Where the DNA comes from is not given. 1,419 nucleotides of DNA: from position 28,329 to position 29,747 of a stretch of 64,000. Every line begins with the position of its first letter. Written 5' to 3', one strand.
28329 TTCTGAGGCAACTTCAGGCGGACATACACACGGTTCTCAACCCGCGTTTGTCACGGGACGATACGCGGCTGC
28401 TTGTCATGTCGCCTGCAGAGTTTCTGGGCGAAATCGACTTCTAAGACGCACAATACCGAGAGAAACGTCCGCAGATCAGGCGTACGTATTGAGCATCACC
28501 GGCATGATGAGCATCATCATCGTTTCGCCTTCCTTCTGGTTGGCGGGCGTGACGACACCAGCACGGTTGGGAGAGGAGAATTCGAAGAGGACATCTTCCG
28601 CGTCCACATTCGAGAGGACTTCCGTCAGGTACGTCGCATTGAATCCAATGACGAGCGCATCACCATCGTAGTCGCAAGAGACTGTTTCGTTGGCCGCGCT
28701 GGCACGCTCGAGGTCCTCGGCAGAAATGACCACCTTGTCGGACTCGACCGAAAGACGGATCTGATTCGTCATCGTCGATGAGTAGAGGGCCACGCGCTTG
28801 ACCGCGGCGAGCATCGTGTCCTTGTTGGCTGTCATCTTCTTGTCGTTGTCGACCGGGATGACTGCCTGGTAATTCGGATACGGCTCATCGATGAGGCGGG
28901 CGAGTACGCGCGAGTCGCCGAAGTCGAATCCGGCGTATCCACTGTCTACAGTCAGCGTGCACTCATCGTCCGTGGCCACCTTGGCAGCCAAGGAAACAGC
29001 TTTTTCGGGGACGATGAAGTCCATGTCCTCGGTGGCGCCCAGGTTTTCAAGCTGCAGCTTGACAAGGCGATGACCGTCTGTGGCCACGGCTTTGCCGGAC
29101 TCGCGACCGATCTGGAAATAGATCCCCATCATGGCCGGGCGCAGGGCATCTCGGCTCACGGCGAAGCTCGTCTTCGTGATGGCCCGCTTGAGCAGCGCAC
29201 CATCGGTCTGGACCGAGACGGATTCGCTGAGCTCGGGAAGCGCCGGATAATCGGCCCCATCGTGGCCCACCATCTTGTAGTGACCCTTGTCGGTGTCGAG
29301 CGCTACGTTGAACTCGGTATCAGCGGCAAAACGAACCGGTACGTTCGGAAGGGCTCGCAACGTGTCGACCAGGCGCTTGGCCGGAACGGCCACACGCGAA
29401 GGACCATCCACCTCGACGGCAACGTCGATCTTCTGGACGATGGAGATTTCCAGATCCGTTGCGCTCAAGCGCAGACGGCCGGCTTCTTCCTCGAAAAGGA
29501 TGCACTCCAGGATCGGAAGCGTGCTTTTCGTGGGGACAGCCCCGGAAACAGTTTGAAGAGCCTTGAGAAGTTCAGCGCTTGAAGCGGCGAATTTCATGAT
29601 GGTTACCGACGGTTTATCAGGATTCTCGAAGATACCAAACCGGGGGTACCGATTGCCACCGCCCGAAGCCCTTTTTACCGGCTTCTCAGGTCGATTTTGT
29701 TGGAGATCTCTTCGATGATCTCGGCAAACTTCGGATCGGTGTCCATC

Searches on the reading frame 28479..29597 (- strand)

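Call 47: search_protein_families(library=pfam, proteins=[window:28479-29597:-], max_evalue=0.00001)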
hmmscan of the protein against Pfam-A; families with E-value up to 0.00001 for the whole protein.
window:28479-29597:- (373 aa): 3 families
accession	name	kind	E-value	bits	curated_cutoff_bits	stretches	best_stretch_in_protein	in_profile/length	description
PF02767.21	DNA_pol3_beta_2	-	6e-28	97.9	27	1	134-242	5-116/116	DNA polymerase III beta subunit, central domain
PF02768.20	DNA_pol3_beta_3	-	6.9e-27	94.1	27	1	245-362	2-118/121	DNA polymerase III beta subunit, C-terminal domain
PF00712.24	DNA_pol3_beta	-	5.3e-25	88.3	24.4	1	1-121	1-120/120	DNA polymerase III beta subunit, N-terminal domain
